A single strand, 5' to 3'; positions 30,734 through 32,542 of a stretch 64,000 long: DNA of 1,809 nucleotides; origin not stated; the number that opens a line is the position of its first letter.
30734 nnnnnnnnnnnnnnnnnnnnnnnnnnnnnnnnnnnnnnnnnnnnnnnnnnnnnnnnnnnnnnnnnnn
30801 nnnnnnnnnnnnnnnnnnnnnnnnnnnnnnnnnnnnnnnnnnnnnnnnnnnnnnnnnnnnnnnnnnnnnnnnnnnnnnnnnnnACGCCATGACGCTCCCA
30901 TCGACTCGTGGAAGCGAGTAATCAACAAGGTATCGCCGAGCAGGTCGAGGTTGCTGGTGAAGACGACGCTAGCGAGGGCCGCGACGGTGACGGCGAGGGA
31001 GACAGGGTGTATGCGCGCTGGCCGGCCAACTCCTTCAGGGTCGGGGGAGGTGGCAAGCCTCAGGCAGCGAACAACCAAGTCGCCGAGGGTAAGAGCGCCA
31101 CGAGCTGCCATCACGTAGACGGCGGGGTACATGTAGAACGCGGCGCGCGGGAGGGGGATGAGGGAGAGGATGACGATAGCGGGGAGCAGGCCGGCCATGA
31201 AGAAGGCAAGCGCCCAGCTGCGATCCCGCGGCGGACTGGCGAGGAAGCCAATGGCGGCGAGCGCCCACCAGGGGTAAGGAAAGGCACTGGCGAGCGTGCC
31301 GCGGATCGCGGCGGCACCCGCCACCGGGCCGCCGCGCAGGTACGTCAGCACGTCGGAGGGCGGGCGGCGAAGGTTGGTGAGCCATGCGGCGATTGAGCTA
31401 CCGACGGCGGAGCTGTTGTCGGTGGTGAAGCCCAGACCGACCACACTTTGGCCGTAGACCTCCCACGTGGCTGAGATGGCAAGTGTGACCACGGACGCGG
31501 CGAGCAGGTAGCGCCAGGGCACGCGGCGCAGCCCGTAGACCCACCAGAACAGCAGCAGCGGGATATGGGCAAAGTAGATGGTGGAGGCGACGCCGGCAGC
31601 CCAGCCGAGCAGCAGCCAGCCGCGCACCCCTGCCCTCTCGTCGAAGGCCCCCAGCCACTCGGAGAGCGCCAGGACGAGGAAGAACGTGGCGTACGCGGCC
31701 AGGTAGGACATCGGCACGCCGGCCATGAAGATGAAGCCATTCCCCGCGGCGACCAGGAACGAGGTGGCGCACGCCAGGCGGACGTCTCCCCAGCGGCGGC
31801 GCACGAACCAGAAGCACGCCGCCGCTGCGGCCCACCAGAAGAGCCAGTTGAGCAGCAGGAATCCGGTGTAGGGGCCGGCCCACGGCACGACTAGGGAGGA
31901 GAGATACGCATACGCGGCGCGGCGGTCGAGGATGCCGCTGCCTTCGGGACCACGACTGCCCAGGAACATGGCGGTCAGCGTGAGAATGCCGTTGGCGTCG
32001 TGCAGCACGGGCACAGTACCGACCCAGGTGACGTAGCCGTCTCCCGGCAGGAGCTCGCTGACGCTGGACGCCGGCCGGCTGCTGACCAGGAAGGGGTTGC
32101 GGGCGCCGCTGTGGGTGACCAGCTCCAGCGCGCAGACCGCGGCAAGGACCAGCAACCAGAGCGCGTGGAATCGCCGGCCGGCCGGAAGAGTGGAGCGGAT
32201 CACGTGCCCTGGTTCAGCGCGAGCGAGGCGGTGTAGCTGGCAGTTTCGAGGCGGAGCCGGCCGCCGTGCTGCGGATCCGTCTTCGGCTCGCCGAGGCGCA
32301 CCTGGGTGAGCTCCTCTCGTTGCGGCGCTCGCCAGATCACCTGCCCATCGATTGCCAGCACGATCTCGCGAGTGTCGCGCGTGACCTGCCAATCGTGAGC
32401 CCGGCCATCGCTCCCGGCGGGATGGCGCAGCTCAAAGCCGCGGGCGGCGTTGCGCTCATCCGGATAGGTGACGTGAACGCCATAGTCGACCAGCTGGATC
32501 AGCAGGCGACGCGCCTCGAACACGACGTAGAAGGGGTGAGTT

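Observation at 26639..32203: Two copies of a two-gene module (family A polytopic protein then family B anchored beta-rich protein) converge head-on around a methyltransferase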

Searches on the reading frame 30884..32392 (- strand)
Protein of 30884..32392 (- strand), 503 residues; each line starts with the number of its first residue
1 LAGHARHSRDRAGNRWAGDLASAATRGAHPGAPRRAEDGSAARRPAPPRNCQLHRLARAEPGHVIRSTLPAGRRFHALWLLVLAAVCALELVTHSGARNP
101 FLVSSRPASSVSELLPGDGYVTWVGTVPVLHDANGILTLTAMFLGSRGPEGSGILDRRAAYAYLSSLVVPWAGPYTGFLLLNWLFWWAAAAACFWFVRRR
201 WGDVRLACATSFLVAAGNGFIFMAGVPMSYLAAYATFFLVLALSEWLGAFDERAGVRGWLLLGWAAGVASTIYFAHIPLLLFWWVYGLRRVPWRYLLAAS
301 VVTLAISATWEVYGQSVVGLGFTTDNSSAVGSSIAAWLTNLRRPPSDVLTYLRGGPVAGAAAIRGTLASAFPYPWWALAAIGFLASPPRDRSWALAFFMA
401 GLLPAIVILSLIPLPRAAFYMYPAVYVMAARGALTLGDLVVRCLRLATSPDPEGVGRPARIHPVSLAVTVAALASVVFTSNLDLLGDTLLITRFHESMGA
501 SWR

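Call 5: search_protein_families(library=pfam, proteins=[window:30884-32392:-], max_evalue=0.1)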
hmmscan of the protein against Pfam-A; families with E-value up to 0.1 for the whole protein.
window:30884-32392:- (503 aa): 0 families

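Call 7: search_protein_families(library=ncbifam, proteins=[window:30884-32392:-], max_evalue=0.1)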
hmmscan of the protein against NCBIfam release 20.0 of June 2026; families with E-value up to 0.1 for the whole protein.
window:30884-32392:- (503 aa): 0 families

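Call 8: find_homologous_proteins(query=window:30884-32203:-, max_evalue=0.001)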
Query window:30884-32203:- (440 aa): 36 proteins with E <= 0.001 among 8000 candidates.
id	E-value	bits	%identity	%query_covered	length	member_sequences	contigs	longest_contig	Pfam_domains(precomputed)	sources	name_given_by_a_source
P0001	3.1e-285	964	100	100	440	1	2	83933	-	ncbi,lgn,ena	-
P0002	1.1e-219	748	81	99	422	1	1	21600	-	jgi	jgi:hypothetical protein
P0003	6.7e-172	591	66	95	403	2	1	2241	-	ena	-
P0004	7.1e-171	587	67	98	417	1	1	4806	-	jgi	jgi:hypothetical protein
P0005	6.2e-170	584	66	97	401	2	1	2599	-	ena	-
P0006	8.4e-170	584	65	98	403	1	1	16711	-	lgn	-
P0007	1.5e-169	583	66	94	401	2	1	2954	-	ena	-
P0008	4.7e-169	581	66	98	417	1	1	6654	-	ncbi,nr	ncbi:MAG TPA: hypothetical protein VFX49_13295 [Chloroflexota bacterium]|nr:hypothetical protein [Ch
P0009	5.3e-165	568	65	97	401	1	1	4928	-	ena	-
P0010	1.2e-162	560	62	97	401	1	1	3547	-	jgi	jgi:hypothetical protein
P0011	1.5e-159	550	62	97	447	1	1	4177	-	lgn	-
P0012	5.3e-157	542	60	100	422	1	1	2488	-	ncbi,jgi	-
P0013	6.1e-155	535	60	97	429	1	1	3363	-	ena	-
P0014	2.5e-152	526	61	94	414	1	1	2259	-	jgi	jgi:hypothetical protein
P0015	1.9e-150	520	59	98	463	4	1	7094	-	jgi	jgi:hypothetical protein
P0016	2.4e-149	516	65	83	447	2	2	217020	-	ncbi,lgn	-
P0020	1.3e-135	471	54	98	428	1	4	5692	-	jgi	jgi:hypothetical protein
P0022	2.0e-134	467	57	96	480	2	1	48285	-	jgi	jgi:hypothetical protein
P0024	2.1e-132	461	56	91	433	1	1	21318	-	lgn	-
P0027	9.2e-128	445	54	95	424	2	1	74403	-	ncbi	ncbi:MAG: hypothetical protein ACR2NO_01825 [Chloroflexota bacterium]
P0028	2.2e-126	441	52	98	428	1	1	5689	-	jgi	jgi:hypothetical protein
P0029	1.9e-116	408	50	95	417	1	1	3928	-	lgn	-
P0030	1.9e-115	405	53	85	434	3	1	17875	-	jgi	jgi:hypothetical protein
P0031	2.9e-112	394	49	95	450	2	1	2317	-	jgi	jgi:hypothetical protein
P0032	1.9e-111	392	49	97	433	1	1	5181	-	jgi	jgi:hypothetical protein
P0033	1.3e-109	385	49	96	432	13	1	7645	-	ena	-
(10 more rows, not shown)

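Call 9: search_solved_structures(query=window:30884-32203:-, max_evalue=10)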
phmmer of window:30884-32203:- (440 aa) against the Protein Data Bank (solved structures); distinct sequences matched with E-value up to 10: 0.

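Call 15: find_encoding_contigs(protein=P0016, flank=10000, max_places=2)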
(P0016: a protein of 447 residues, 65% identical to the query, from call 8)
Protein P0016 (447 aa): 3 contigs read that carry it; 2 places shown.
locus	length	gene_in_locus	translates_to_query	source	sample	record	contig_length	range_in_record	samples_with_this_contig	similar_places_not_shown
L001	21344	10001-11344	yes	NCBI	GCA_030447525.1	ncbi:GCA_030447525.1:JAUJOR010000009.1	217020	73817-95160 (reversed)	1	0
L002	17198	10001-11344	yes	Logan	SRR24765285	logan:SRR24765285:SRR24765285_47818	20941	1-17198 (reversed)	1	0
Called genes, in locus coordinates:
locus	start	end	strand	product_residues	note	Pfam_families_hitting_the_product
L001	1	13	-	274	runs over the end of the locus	-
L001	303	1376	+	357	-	-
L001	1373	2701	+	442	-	-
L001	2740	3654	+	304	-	-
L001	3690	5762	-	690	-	-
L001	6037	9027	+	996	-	-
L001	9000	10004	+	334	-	-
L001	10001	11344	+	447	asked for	-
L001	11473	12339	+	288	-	-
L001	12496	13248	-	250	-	-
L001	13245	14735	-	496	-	-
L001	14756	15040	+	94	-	-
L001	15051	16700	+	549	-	PF13489:Methyltransf_23, PF07021:MetW (weak), PF13847:Methyltransf_31, PF08241:Methyltransf_11, PF08242:Methyltransf_12, PF13649:Methyltransf_25, PF00535:Glycos_transf_2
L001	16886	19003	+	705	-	-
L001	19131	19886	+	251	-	PF01061:ABC2_membrane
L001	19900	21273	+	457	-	PF00005:ABC_tran, PF13304:AAA_21 (faint), PF14524:Wzt_C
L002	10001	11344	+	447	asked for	-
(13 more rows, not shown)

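Call 16: find_encoding_contigs(protein=P0027, flank=10000, max_places=2)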
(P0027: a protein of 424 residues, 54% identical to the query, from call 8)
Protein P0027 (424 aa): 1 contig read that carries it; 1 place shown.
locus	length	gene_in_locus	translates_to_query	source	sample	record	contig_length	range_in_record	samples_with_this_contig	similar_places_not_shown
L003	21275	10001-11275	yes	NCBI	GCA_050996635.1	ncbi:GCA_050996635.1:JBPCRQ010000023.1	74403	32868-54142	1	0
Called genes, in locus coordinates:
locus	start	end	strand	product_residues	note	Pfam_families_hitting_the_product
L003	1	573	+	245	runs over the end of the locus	-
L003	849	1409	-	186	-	PF13489:Methyltransf_23, PF08241:Methyltransf_11, PF08242:Methyltransf_12, PF13649:Methyltransf_25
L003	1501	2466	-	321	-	-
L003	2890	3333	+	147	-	-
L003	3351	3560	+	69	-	-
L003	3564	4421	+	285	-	-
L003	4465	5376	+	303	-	-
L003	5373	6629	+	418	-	-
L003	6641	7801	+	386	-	PF00155:Aminotran_1_2 (weak), PF01041:DegT_DnrJ_EryC1, PF00266:Aminotran_5 (weak)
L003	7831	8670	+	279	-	PF00535:Glycos_transf_2, PF10111:Glyco_tranf_2_2 (weak), PF13641:Glyco_tranf_2_3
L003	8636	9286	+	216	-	PF13489:Methyltransf_23, PF05175:MTS (weak), PF13847:Methyltransf_31, PF08241:Methyltransf_11, PF08242:Methyltransf_12, PF13649:Methyltransf_25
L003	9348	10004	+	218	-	PF13489:Methyltransf_23, PF08003:Methyltransf_9 (weak), PF13847:Methyltransf_31, PF08241:Methyltransf_11, PF08242:Methyltransf_12, PF13649:Methyltransf_25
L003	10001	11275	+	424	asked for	-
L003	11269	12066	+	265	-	-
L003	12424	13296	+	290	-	-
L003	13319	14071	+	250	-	PF01209:Ubie_methyltran, PF13489:Methyltransf_23, PF03141:Methyltransf_29, PF13847:Methyltransf_31, PF08241:Methyltransf_11, PF08242:Methyltransf_12, PF13649:Methyltransf_25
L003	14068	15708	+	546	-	PF13489:Methyltransf_23, PF07021:MetW, PF08241:Methyltransf_11, PF08242:Methyltransf_12, PF13649:Methyltransf_25, PF13847:Methyltransf_31, PF00535:Glycos_transf_2, PF00535:Glycos_transf_2, +1 more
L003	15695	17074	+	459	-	-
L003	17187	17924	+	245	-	PF01061:ABC2_membrane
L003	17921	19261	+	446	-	PF00005:ABC_tran, PF13304:AAA_21 (faint), PF14524:Wzt_C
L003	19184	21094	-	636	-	PF13522:GATase_6, PF13537:GATase_7, PF00733:Asn_synthase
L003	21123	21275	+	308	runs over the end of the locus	PF00106:adh_short (weak), PF01073:3Beta_HSD, PF01370:Epimerase, PF02719:Polysacc_synt_2, PF04321:RmlD_sub_bind, PF05368:NmrA, PF16363:GDP_Man_Dehyd, PF13460:NAD_binding_10, +1 more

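Call 20: search_protein_representatives(alignment_id=A1)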
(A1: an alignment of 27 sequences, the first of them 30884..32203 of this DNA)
Query: 27 sequences, 425 profile positions. Proteins with E-value up to 0.001 (for the whole library): 292; up to 1e-10: 167; up to 1e-30: 48. The best 150 are listed.
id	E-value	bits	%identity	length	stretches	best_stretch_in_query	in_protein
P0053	1.4e-157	541.5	-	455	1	9-425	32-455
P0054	6.6e-131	453.7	-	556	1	7-425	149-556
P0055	2.6e-113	395.7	-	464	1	9-425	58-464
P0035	5.8e-110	384.7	-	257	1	8-250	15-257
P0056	1.4e-101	357.1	-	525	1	9-425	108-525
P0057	2.9e-94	333.0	-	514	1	12-425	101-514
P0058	1.6e-83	297.6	-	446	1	10-420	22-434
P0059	4.5e-81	289.5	-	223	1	198-425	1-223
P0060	2.0e-79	284.1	-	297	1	128-425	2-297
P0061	3.0e-75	270.3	-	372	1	51-420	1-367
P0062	8.4e-71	255.7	-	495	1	16-417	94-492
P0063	1.6e-64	234.9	-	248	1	159-425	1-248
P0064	1.5e-61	225.2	-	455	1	16-417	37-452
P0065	1.2e-60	222.2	-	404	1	17-377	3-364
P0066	1.9e-53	198.5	-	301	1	136-358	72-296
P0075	2.6e-42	161.8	-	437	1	13-410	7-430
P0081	1.6e-39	152.6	-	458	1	16-412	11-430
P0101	3.2e-28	115.4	-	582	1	10-420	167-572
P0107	1.9e-24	103.0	-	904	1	9-423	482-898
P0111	2.0e-23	99.6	-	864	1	8-425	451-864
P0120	8.8e-21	90.9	-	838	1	16-249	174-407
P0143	1.6e-17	80.1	-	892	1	20-425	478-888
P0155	3.7e-16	75.6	-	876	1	18-284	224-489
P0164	9.7e-16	74.2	-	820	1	12-338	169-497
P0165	1.8e-15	73.4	-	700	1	15-338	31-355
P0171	5.8e-15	71.7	-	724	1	13-279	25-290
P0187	7.0e-14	68.1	-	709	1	12-338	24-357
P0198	4.2e-13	65.6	-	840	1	12-369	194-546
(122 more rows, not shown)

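Call 21: search_protein_families(library=pfam, proteins=[P0107, P0111, P0120, P0143, P0155, P0164, P0165, P0171, P0187, P0198], max_evalue=0.01)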
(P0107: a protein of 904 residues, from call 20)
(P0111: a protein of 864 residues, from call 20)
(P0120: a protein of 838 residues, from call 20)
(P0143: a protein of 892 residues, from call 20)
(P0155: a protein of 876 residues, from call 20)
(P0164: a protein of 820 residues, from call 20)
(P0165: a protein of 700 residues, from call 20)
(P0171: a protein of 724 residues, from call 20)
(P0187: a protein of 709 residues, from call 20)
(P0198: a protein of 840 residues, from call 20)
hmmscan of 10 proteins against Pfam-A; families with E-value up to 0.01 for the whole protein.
P0107 (904 aa): 0 families

P0111 (864 aa): 0 families

P0120 (838 aa): 0 families

P0143 (892 aa): 0 families

P0155 (876 aa): 0 families

P0164 (820 aa): 0 families

P0165 (700 aa): 0 families

P0171 (724 aa): 0 families

P0187 (709 aa): 0 families

P0198 (840 aa): 0 families
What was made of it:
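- On Named GT-C sequence families (STT3/GT66, PMT/GT39, PMT_2-ArnT/GT83, GtrII, GT87, YfhO and others as represented in Pfam and NCBIfam): Ten distant relatives hit none (call 21).
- Tried and rejected: Distant A relatives: Pfam scans of ten long distant A relatives found nothing (call 21).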

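Call 22: predict_structure(alignment_id=A1)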
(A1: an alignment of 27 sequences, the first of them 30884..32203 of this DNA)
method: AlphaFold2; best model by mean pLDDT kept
length: 440 residues; sequences in the alignment: 27
mean_pLDDT: 78.9   pTM: 0.84
mean pLDDT of the five models: 78.9, 76.3, 75.6, 74.9, 74.7
residues with pLDDT >= 90: 179; 70-90: 134; 50-70: 86; < 50: 41
segments of 3 or more residues with pLDDT < 50: 1-6, 50-56, 83-99, 260-262, 437-440
pLDDT, mean of each block of 10 residues (from residue 1): 56 96 93 74 59 48 54 51 43 45 68 82 93 95 97 72 72 91 92 97 87 92 96 97 86 60 63 82 79 61 81 96 97 93 74 78 96 96 88 76 97 89 77 55
secondary structure, 60 per line:
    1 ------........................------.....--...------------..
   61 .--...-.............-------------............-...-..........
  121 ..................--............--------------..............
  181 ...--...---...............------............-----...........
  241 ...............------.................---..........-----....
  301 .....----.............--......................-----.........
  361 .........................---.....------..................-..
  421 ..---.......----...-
elements in order: H7-30 H37-41 E59-61 E64-66 H68-80 H94-105 H111-138 H141-152 H167-183 H192-206 H213-224 H230-255 H262-278 H282-291 H297-305 H310-322 H325-346 H352-385 H389-393 H400-417 H419-422 H426-432
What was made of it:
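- On GT-C fold glycosyltransferase superfamily: The model has pTM 0.84 and 11 TM helices (call 22).
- From the model helices (call 22) and the positive-inside rule, A has 11 TM helices with the N-terminus inside.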

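Call 25: fold_search(model_id=the predicted structure, library=pdb)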
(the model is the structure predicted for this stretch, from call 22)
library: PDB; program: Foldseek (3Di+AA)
matches with E <= 10: 338; with E <= 0.001: 8
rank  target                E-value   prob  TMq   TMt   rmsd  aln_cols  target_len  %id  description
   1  7oci_F                4.3e-05  1.00  0.44  0.33  13.3       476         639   12  Cryo-EM structure of yeast Ost6p containing oligosaccharyltransferase complex (released 2022-02-16)
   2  6s7o_A                6.8e-05  1.00  0.47  0.34  12.9       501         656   11  Cryo-EM structure of human oligosaccharyltransferase complex OST-A (released 2019-12-18)
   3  8age_A                7.4e-05  1.00  0.45  0.33  12.6       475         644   13  Structure of yeast oligosaccharylransferase complex with acceptor peptide bound (released 2022-12-07)
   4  8agb_A                8.1e-05  1.00  0.43  0.31  13.4       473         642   14  Structure of yeast oligosaccharylransferase complex with lipid-linked oligosaccharide bound (released 2022-12-07)
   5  9n9j_I                1.7e-04  1.00  0.44  0.31  13.9       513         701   12  Structure of a GRP94 folding intermediate engaged with a CCDC134- and FKBP11-bound secretory translocon (released 2025-11-19)
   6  6ezn_F                2.5e-04  1.00  0.45  0.33  13.2       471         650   12  Cryo-EM structure of the yeast oligosaccharyltransferase (OST) complex (released 2018-01-17)
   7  8agc_A                3.2e-04  1.00  0.45  0.31  11.5       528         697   11  Structure of yeast oligosaccharylransferase complex with lipid-linked oligosaccharide and non-acceptor peptide bound (released 2022-12-07)
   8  8b6l_I                4.2e-04  1.00  0.43  0.30  13.2       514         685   10  Subtomogram average of the human Sec61-TRAP-OSTA-translocon (released 2022-12-07)
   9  5ezm                  1.5e-03  1.00  0.47  0.40  14.6       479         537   17  Crystal Structure of ArnT from Cupriavidus metallidurans in the apo state (released 2016-02-17)
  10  3wak                  2.6e-03  1.00  0.46  0.26  14.2       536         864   12  Crystal structure of the Archaeoglobus fulgidus oligosaccharyltransferase (O29867_ARCFU) in the apo form (released 2013-10-30)
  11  6gxc_A                3.8e-03  1.00  0.52  0.35  11.2       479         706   11  Bacterial oligosaccharyltransferase PglB in complex with an inhibitory peptide and a reactive lipid-linked oligosaccha (released 2018-11-14)
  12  7zli_A                9.5e-03  0.98  0.30  0.22  14.8       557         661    9  Cryo-EM structure of C-mannosyltransferase CeDPY19, in complex with Dol25-P-Man and bound to CMT2-Fab and anti-Fab nan (released 2023-01-11)
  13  9dlh                  1.1e-02  1.00  0.36  0.27  16.6       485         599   12  donor substrate analog-bound AftB (released 2025-06-25)
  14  3rce_A                1.2e-02  1.00  0.52  0.36  11.7       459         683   11  Bacterial oligosaccharyltransferase PglB (released 2011-06-15)
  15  9i5k_A                6.7e-02  0.99  0.46  0.42  10.2       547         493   12  Structure of the Chaetomium thermophilum Pmt4 homodimer (C2 symmetry) (released 2025-12-24)
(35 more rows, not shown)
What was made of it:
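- On GT-C fold glycosyltransferase superfamily: Foldseek gives probability 1.0 to STT3, ArnT, AglB, PglB, AftB and Pmt4, with E down to 4e-5 and TMq 0.44-0.52 (call 25).
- Closest known: STT3 / PglB / AglB oligosaccharyltransferases. Same: These give the best structural matches to the membrane part of A (call 25).
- The fold of A is supported by Foldseek (call 25). The eight best Foldseek matches are STT3 subunits, and PglB gives the highest TM-score, 0.52 (call 25).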

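Call 26: search_solved_structures(query=A1, max_evalue=10, show_alignments=2)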
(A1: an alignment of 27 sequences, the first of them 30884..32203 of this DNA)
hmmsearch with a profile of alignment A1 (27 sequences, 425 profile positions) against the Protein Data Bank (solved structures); distinct sequences matched with E-value up to 10: 0.
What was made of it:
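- On Named GT-C sequence families (STT3/GT66, PMT/GT39, PMT_2-ArnT/GT83, GtrII, GT87, YfhO and others as represented in Pfam and NCBIfam): Neither the single sequence nor the profile hit any PDB sequence (calls 9, 26).
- Closest known: STT3 / PglB / AglB oligosaccharyltransferases. Different: There is no sequence similarity (calls 5, 9, 26).
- There is no sequence match to STT3 or PglB families (calls 5, 9, 26).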

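Call 32: find_encoding_contigs(protein=P0001, flank=10000, max_places=2)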
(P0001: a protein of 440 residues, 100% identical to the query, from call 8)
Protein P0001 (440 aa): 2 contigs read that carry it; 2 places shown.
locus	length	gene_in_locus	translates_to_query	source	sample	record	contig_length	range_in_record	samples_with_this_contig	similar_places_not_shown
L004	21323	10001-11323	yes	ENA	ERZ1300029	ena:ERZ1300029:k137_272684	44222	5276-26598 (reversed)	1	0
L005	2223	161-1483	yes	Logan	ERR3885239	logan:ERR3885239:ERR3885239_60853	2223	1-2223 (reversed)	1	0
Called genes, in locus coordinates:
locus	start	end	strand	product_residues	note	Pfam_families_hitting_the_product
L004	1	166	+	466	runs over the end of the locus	-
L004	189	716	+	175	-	-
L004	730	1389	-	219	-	PF13489:Methyltransf_23, PF13649:Methyltransf_25, PF08241:Methyltransf_11, PF08242:Methyltransf_12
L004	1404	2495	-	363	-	PF03966:Trm112p, PF13489:Methyltransf_23, PF08003:Methyltransf_9, PF13847:Methyltransf_31, PF08241:Methyltransf_11, PF08242:Methyltransf_12, PF13649:Methyltransf_25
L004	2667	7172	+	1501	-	-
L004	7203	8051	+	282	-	-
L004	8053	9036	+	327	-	-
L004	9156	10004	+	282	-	-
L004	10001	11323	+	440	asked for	-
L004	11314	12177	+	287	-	-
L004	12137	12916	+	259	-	PF01209:Ubie_methyltran, PF13489:Methyltransf_23, PF03141:Methyltransf_29, PF07021:MetW (weak), PF13847:Methyltransf_31, PF08241:Methyltransf_11, PF08242:Methyltransf_12, PF13649:Methyltransf_25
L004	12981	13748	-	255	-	-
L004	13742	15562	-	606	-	-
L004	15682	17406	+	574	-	PF07021:MetW, PF13489:Methyltransf_23, PF08241:Methyltransf_11, PF08242:Methyltransf_12, PF13649:Methyltransf_25, PF13847:Methyltransf_31, PF00535:Glycos_transf_2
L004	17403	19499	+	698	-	-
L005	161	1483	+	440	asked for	-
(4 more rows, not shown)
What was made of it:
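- Checked: The ENA gene call is 26642, giving 606 aa (call 32).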

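Call 36: find_related_loci(query=A1, collection=genome_contigs, flank=8000)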
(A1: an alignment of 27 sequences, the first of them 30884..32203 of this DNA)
Query A1 (440 aa) in genome_contigs; peptide patterns used: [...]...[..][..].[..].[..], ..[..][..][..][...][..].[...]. (x = any residue, [..] = any of these).
535 stretches matched a pattern; 5 encode a relative of the query (tblastn E <= 1e-3); 5 distinct loci.
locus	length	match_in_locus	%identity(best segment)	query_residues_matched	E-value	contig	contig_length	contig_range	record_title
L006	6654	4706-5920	66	10-436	2e-165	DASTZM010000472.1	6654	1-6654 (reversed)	MAG TPA_asm: Chloroflexota bacterium isolate SMAG_U2468 k141_602812, whole genome shotgun sequence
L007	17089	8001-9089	65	16-379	1e-122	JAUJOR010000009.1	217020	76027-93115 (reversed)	MAG: Chloroflexota bacterium isolate YX3bin23 opera_contig_115, whole genome shotgun sequence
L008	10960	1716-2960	48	15-435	2e-110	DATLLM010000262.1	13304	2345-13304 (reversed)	MAG TPA_asm: Chloroflexota bacterium isolate SMAG_U13748 k141_736189, whole genome shotgun sequence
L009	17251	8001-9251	57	15-440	3e-115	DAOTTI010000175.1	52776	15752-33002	MAG TPA_asm: Chloroflexota bacterium isolate B73_147 k87_319003, whole genome shotgun sequence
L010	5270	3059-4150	42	15-385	7e-64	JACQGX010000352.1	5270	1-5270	MAG: Chloroflexi bacterium isolate NC_groundwater_1084_Ag_S2p5_67_496 S_2p5_S6_coassembly_k141_4444804, whole genome sho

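Call 37: find_related_loci(query=A1, collection=metagenome_contigs, flank=6000)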
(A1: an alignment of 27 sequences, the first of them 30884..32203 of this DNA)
Query A1 (440 aa) in metagenome_contigs; peptide patterns used: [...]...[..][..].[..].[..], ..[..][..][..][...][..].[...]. (x = any residue, [..] = any of these).
600 stretches matched a pattern (row limit reached: there are more); 11 encode a relative of the query (tblastn E <= 1e-3); 11 distinct loci.
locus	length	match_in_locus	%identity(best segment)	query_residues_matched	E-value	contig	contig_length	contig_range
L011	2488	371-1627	60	2-439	6e-164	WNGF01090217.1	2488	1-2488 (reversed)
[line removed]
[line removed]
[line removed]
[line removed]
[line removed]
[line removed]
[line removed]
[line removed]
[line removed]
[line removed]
